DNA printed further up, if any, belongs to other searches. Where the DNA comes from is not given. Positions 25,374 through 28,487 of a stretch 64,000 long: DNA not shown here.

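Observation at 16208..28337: WsaE-like methyltransferase-coiled-coil-GT2-GT2 fusion with Wzm/Wzt and Wzy_C proteins: an ABC-transporter-dependent protein O-glycosylation (S-layer-glycosylation-like) system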

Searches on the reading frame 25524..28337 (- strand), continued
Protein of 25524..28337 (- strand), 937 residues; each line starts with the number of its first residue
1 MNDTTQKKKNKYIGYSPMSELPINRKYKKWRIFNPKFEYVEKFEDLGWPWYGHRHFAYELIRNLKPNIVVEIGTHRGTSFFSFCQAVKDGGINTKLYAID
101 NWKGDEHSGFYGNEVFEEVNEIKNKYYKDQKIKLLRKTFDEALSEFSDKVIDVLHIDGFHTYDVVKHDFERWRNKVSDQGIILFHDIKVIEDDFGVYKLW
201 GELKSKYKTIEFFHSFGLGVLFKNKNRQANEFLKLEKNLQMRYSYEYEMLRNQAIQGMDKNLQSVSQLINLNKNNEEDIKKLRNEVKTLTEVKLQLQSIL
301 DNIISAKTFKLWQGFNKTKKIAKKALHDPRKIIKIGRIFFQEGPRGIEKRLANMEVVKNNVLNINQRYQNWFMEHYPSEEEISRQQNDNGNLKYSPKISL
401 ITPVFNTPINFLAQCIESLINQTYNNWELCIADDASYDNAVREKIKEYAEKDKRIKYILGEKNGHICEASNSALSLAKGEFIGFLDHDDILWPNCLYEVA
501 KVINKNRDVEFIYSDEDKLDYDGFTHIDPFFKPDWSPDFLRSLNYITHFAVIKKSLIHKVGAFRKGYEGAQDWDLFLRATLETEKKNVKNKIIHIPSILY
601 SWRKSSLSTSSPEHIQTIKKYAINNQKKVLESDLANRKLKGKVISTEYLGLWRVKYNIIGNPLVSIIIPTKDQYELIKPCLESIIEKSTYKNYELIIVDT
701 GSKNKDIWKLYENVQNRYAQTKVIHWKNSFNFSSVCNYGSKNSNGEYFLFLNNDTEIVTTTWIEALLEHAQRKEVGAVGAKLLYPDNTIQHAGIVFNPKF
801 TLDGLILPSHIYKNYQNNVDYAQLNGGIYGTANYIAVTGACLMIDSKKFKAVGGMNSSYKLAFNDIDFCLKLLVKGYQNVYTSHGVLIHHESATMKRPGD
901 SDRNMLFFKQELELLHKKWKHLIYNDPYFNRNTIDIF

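Call 35: find_encoding_contigs(protein=P0054, flank=10000, max_places=1)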
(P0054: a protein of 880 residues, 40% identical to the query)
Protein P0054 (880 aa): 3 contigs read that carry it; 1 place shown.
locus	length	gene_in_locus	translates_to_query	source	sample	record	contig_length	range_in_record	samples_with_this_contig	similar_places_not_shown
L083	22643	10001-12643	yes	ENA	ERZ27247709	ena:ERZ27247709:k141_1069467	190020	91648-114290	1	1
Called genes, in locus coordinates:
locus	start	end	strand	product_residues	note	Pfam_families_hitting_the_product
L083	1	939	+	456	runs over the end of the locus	-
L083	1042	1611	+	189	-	PF00702:Hydrolase, PF12710:HAD (weak), PF13419:HAD_2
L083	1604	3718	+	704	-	PF03706:LPG_synthase_TM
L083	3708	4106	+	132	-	PF04138:GtrA_DPMS_TM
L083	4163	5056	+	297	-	PF13489:Methyltransf_23, PF08241:Methyltransf_11, PF08242:Methyltransf_12, PF13649:Methyltransf_25, PF13847:Methyltransf_31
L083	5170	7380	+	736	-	-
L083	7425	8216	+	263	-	PF01061:ABC2_membrane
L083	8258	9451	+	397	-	PF13555:AAA_29 (faint), PF00005:ABC_tran, PF13304:AAA_21 (faint), PF14524:Wzt_C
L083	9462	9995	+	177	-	PF13489:Methyltransf_23 (faint), PF13847:Methyltransf_31 (weak), PF08241:Methyltransf_11, PF08242:Methyltransf_12 (weak), PF13649:Methyltransf_25 (faint)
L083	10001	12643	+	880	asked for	PF13578:Methyltransf_24, PF00535:Glycos_transf_2, PF10111:Glyco_tranf_2_2 (weak), PF00535:Glycos_transf_2, PF10111:Glyco_tranf_2_2, PF13641:Glyco_tranf_2_3 (weak)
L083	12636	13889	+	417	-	PF21374:WsaF_N, PF22772:WsaF_C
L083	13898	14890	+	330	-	PF00535:Glycos_transf_2, PF13641:Glyco_tranf_2_3, PF10111:Glyco_tranf_2_2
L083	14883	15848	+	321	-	PF00535:Glycos_transf_2, PF10111:Glyco_tranf_2_2, PF13641:Glyco_tranf_2_3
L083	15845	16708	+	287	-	PF03808:Glyco_tran_WecG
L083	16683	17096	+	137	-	-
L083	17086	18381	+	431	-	PF04932:Wzy_C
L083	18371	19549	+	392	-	PF13439:Glyco_transf_4, PF13579:Glyco_trans_4_4, PF20706:GT4-conflict (weak), PF00534:Glycos_transf_1, PF13692:Glyco_trans_1_4, PF13524:Glyco_trans_1_2 (weak)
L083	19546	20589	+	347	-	PF13477:Glyco_trans_4_2, PF13439:Glyco_transf_4, PF13579:Glyco_trans_4_4, PF00534:Glycos_transf_1, PF13692:Glyco_trans_1_4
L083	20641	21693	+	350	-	PF00953:Glycos_transf_4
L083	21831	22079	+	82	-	PF11213:DUF3006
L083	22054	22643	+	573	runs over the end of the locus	PF12229:PG_binding_4 (faint), PF04294:VanW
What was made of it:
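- Closest known: WsaE of Geobacillus stearothermophilus NRS 2004/3a. Same: A full-length relative (L083) has a WsaF-family glycosyltransferase next door (call 35).
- A WsaF_N/WsaF_C glycosyltransferase lies next to a full-length homolog in L083 (call 35).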

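Call 36: find_encoding_contigs(protein=P0017, flank=10000, max_places=1)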
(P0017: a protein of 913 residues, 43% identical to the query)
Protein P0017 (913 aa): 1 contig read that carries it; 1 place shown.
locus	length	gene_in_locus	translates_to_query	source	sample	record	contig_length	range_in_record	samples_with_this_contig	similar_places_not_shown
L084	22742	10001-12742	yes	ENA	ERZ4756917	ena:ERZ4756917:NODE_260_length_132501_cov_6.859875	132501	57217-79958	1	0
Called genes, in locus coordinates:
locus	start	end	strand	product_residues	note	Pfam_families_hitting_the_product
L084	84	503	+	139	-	PF02675:AdoMet_dc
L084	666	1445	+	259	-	PF01061:ABC2_membrane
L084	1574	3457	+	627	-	PF13231:PMT_2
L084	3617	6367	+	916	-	PF13229:Beta_helix, PF05048:NosD (weak), PF01674:Lipase_2 (weak), PF02089:Palm_thioest, PF07819:PGAP1, PF02450:LCAT, PF05057:DUF676 (faint)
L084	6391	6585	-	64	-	-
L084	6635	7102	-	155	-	-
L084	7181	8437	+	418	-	PF00005:ABC_tran, PF13304:AAA_21 (faint), PF14524:Wzt_C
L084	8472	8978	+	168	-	PF01583:APS_kinase, PF08433:KTI12, PF13238:AAA_18, PF13671:AAA_33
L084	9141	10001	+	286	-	PF16261:DUF4915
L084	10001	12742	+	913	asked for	PF13578:Methyltransf_24, PF00535:Glycos_transf_2, PF10111:Glyco_tranf_2_2 (weak), PF00535:Glycos_transf_2, PF10111:Glyco_tranf_2_2, PF13641:Glyco_tranf_2_3, PF13632:Glyco_trans_2_3 (weak)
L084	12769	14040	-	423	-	-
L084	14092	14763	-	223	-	PF13489:Methyltransf_23, PF01209:Ubie_methyltran (weak), PF13847:Methyltransf_31 (weak), PF08241:Methyltransf_11, PF08242:Methyltransf_12 (weak), PF13649:Methyltransf_25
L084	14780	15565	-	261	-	PF13641:Glyco_tranf_2_3 (weak), PF00535:Glycos_transf_2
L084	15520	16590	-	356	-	PF01073:3Beta_HSD, PF01370:Epimerase, PF02719:Polysacc_synt_2 (faint), PF07993:NAD_binding_4, PF16363:GDP_Man_Dehyd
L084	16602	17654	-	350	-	PF01073:3Beta_HSD (weak), PF01370:Epimerase, PF02719:Polysacc_synt_2, PF04321:RmlD_sub_bind, PF16363:GDP_Man_Dehyd, PF07993:NAD_binding_4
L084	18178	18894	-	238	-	PF08843:AbiEii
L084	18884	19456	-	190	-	-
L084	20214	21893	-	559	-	-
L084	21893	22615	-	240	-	PF00535:Glycos_transf_2, PF10111:Glyco_tranf_2_2 (weak), PF13641:Glyco_tranf_2_3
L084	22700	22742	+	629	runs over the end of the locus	PF00535:Glycos_transf_2, PF13641:Glyco_tranf_2_3 (weak), PF01075:Glyco_transf_9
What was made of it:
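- On Coiled-coil terminator/ruler systems (WbdD, WbbB, Kp O7 ORF6): Relatives L083 and L084 do have Wzt_C (calls 35, 36).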

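Call 39: predict_structure(alignment_id=A1)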
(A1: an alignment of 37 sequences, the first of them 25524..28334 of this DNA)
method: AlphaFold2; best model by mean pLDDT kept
length: 936 residues; sequences in the alignment: 37
mean_pLDDT: 82.8   pTM: 0.65
mean pLDDT of the five models: 82.8, 80.8, 80.7, 78.9, 77.8
residues with pLDDT >= 90: 525; 70-90: 201; 50-70: 129; < 50: 81
segments of 3 or more residues with pLDDT < 50: 1-26, 294-342
pLDDT, mean of each block of 10 residues (from residue 1): 33 31 48 85 60 90 95 90 95 96 68 87 94 94 95 87 91 94 82 80 90 83 76 78 66 52 59 57 61 44 36 37 40 45 52 62 82 92 91 97 93 96 97 94 97 96 94 98 95 97 95 92 86 92 91 97 94 96 82 94 72 64 94 95 84 96 96 91 96 96 93 96 93 96 98 94 98 96 88 87 88 75 67 93 98 93 95 95 91 52 80 94 88 69
secondary structure, 60 per line:
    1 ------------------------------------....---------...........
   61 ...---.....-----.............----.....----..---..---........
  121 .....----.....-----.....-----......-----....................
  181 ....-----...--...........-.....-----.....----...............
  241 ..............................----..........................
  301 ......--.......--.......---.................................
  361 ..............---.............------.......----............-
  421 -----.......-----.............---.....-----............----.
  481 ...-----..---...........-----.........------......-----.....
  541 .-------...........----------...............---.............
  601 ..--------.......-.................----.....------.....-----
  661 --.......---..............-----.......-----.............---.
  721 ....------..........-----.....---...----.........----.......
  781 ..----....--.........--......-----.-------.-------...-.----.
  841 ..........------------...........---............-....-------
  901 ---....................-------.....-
elements in order (helices of 4 or more, strands of 3 or more residues): H37-40 H50-63 E67-71 H77-89 E94-98 H113-125 E130-134 H140-144 E150-155 H161-174 E175-184 H195-205 E207-211 E217-221 H226-270 H275-306 H309-315 H318-324 H328-374 H378-390 E397-403 H408-419 E426-432 H438-450 E454-458 H464-475 E480-483 H494-504 E510-518 E525-530 H536-541 E549-552 H553-559 H570-584 E591-602 H611-617 H619-635 E640-644 E651-655 E663-669 H673-686 E692-698 H704-716 E720-724 H731-740 E746-750 E754-756 H761-769 E774-782 E787-790 E793-801 E804-809 E831-833 E840-844 H845-850 H863-873 E877-888 H890-893 H904-923 H931-935
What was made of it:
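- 27675..28229 (-): methyltransferase domain (aa 37-221). Block pLDDT mostly above 80, many above 90 (call 39).
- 27168..27662 (-): helical linker (aa 226-390); heptad core aa 258-313 (nt 27399-27566); cationic amphipathic segment aa 315-349 (nt 27291-27395). AF2 helices (call 39).
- On WsaE-type trifunctional methyl-glycosyltransferase: Confident fold (call 39).
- On Coiled-coil terminator/ruler systems (WbdD, WbbB, Kp O7 ORF6): Helices over aa 226-390 (call 39).
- Checked: The AF2 model (pLDDT 82.8) has a methyltransferase fold at aa 37-221, long helices at 226-270, 275-306, 328-374 and 378-390, and two GT-A domains (call 39).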

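Call 43: fold_search(model_id=the predicted structure, library=pdb)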
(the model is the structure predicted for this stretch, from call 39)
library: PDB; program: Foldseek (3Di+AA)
matches with E <= 10: 1471; with E <= 0.001: 586
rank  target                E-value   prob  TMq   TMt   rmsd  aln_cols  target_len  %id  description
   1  2z87_B                1.4e-21  1.00  0.22  0.34  16.6       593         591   17  Crystal structure of chondroitin polymerase from Escherichia coli strain K4 (K4CP) complexed with UDP-GalNAc and UDP (released 2008-09-16)
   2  8vh8_D                2.7e-21  1.00  0.21  0.36  22.3       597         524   16  Crystal structure of heparosan synthase 2 from Pasteurella multocida at 2.85 A (released 2024-09-04)
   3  8vh8_A                8.6e-21  1.00  0.21  0.36  22.5       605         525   17  Crystal structure of heparosan synthase 2 from Pasteurella multocida at 2.85 A (released 2024-09-04)
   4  2z86_D                1.1e-20  1.00  0.21  0.32  16.8       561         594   16  Crystal structure of chondroitin polymerase from Escherichia coli strain K4 (K4CP) complexed with UDP-GlcUA and UDP (released 2008-09-16)
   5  8viw_A                1.1e-20  1.00  0.19  0.32  23.1       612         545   15  Cryo-EM structure of heparosan synthase 2 from Pasteurella multocida with polysaccharide in the GlcNAc-T active site (released 2024-07-24)
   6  8vh8_B                1.9e-20  1.00  0.20  0.35  22.2       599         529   18  Crystal structure of heparosan synthase 2 from Pasteurella multocida at 2.85 A (released 2024-09-04)
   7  2z86_B                2.1e-20  1.00  0.21  0.31  17.4       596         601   15  Crystal structure of chondroitin polymerase from Escherichia coli strain K4 (K4CP) complexed with UDP-GlcUA and UDP (released 2008-09-16)
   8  8vh8_C                6.5e-20  1.00  0.21  0.36  22.4       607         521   17  Crystal structure of heparosan synthase 2 from Pasteurella multocida at 2.85 A (released 2024-09-04)
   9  8vh7_A                6.8e-20  1.00  0.21  0.36  22.9       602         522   16  Crystal structure of heparosan synthase 2 from Pasteurella multocida at 1.98 A (released 2024-07-24)
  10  2z86_C                1.4e-19  1.00  0.21  0.32  16.5       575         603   16  Crystal structure of chondroitin polymerase from Escherichia coli strain K4 (K4CP) complexed with UDP-GlcUA and UDP (released 2008-09-16)
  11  8vh7_B                1.5e-19  1.00  0.20  0.35  22.6       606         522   16  Crystal structure of heparosan synthase 2 from Pasteurella multocida at 1.98 A (released 2024-07-24)
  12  2z87_A                1.9e-19  1.00  0.22  0.32  17.2       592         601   16  Crystal structure of chondroitin polymerase from Escherichia coli strain K4 (K4CP) complexed with UDP-GalNAc and UDP (released 2008-09-16)
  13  2z86_A                9.9e-19  1.00  0.21  0.32  16.1       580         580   16  Crystal structure of chondroitin polymerase from Escherichia coli strain K4 (K4CP) complexed with UDP-GlcUA and UDP (released 2008-09-16)
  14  9dyt_A                1.9e-13  1.00  0.18  0.35  18.6       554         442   11  Acanthamoeba Polyphaga Mimivirus R699 (released 2025-06-11)
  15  9dyt_B                2.0e-13  1.00  0.19  0.37  18.0       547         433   12  Acanthamoeba Polyphaga Mimivirus R699 (released 2025-06-11)
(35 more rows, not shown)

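Call 45: list_cluster_members(proteins=[P0001])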
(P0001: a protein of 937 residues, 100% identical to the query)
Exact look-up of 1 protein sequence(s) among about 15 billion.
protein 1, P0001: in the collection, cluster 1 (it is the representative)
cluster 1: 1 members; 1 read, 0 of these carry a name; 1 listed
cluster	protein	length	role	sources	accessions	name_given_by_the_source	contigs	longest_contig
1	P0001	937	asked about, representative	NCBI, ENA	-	-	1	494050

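Call 81: search_protein_families(library=pfam, proteins=[L064:7955-11794:+, L064:2240-4504:-, L064:12887-14905:+, L064:14947-17910:+, L064:5608-6924:+, L021:11597-13741:+, L004:2623-4689:+, L004:9995-13735:+], max_evalue=0.001)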
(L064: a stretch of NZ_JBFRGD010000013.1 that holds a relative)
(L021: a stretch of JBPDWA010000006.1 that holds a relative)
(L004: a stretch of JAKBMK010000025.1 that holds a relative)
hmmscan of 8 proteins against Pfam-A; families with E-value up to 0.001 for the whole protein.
L064:7955-11794:+ (1280 aa): 4 families
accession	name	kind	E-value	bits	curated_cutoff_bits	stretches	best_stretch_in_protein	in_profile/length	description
PF00535.33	Glycos_transf_2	-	1.7e-43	148.9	23.3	2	748-905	1-164/168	Glycosyl transferase family 2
PF10111.15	Glyco_tranf_2_2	-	2.6e-13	50.5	27.3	2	1006-1213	2-206/276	Glycosyltransferase like family 2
PF13641.12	Glyco_tranf_2_3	-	1.8e-10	41.7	27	1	1002-1227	1-216/230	Glycosyltransferase like family 2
PF13632.12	Glyco_trans_2_3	-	5.2e-05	23.6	27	0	1164-1229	66-128/198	Glycosyl transferase family group 2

L064:2240-4504:- (755 aa): 1 family
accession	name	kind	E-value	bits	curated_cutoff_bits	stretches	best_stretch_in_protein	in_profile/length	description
PF04932.20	Wzy_C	-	4.6e-15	56.1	31.7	1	312-456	20-149/149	O-Antigen ligase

L064:12887-14905:+ (673 aa): 0 families

L064:14947-17910:+ (988 aa): 0 families

L064:5608-6924:+ (439 aa): 3 families
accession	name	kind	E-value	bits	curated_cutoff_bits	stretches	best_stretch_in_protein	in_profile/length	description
PF14524.12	Wzt_C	-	1.1e-24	87.4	30.4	1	285-412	2-131/143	Wzt C-terminal domain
PF00005.33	ABC_tran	-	1.4e-24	87.7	25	1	49-181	1-136/137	ABC transporter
PF13555.12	AAA_29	-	8.6e-05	22.6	27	1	59-93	23-55/61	P-loop containing region of AAA domain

L021:11597-13741:+ (715 aa): 3 families
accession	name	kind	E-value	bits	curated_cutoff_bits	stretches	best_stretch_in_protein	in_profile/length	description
PF00535.33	Glycos_transf_2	-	1.1e-51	175.6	23.3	2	185-345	1-167/168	Glycosyl transferase family 2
PF10111.15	Glyco_tranf_2_2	-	1.3e-19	71.2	27.3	2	443-644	1-200/276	Glycosyltransferase like family 2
PF13641.12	Glyco_tranf_2_3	-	1.9e-10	41.6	27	1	182-293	1-114/230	Glycosyltransferase like family 2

L004:2623-4689:+ (689 aa): 1 family
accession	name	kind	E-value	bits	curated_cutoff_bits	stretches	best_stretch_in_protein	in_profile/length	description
PF04932.20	Wzy_C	-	4.5e-13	49.7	31.7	1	198-363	4-149/149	O-Antigen ligase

L004:9995-13735:+ (1247 aa): 8 families
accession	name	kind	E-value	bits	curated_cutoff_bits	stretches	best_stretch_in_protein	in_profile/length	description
PF00535.33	Glycos_transf_2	-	1.1e-46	159.2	23.3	2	370-532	1-167/168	Glycosyl transferase family 2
PF13578.12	Methyltransf_24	-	7.4e-26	91.5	26.3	1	43-160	1-105/105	Methyltransferase domain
PF00534.26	Glycos_transf_1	-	1.2e-15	57.9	26.4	1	1058-1221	10-172/172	Glycosyl transferases group 1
PF16994.11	Glyco_trans_4_5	-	2.6e-14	53.8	26.6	1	893-1012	4-119/172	Glycosyl-transferase family 4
PF13692.12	Glyco_trans_1_4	-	5.4e-14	53.1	27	1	1067-1207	6-142/142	Glycosyl transferases group 1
PF13641.12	Glyco_tranf_2_3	-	1.9e-12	48.1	27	1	623-832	3-212/230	Glycosyltransferase like family 2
PF13632.12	Glyco_trans_2_3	-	7.3e-08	32.9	27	0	769-829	63-120/198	Glycosyl transferase family group 2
PF04989.18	RMNT_CmcI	-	0.0001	22.5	23.2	1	32-164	26-152/206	Rhamnosyl O-methyltransferase/CmcI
